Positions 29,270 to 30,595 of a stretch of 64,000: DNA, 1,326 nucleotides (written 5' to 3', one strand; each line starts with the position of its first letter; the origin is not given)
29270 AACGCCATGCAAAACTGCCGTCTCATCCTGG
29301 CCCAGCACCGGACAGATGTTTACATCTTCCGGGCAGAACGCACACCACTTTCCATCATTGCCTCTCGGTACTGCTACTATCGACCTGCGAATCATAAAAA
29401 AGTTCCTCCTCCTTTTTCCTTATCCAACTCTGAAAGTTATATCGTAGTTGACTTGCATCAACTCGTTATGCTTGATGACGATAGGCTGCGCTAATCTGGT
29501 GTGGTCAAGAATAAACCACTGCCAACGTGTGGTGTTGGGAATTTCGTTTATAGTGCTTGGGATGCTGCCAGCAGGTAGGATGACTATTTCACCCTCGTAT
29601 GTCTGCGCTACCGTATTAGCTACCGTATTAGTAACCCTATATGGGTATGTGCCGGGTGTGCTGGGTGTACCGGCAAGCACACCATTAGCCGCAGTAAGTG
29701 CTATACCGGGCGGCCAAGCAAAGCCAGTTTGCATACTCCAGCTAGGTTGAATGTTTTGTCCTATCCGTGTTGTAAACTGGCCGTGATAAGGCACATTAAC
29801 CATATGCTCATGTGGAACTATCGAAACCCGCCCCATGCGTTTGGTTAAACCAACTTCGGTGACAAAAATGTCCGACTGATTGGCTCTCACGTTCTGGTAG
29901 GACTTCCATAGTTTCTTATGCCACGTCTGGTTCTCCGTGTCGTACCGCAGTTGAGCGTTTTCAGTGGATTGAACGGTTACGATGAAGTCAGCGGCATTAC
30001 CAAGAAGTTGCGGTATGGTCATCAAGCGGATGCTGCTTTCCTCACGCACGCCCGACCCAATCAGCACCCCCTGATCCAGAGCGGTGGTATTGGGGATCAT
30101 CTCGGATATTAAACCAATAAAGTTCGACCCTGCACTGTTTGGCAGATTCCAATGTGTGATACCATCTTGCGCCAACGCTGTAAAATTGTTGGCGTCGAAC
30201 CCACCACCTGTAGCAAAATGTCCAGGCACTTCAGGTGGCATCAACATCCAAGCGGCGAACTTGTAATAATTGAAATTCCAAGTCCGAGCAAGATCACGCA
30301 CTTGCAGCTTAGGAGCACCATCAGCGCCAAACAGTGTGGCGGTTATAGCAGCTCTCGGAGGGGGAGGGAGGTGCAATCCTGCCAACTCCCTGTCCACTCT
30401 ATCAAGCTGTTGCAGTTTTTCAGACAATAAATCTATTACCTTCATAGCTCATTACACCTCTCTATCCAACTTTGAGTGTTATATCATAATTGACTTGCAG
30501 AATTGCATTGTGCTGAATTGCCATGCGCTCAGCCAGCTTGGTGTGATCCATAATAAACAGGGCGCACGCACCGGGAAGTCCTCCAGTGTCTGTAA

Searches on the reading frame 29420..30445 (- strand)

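Call 31: search_protein_families(library=pfam, proteins=[window:29420-30445:-], max_evalue=0.01)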
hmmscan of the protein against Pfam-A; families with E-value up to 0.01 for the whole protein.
window:29420-30445:- (341 aa): 1 family
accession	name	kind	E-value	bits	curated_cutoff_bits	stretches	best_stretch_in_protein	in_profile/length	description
PF05345.18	He_PIG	-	1.4e-07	32.3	24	1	224-283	23-91/96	Putative Ig domain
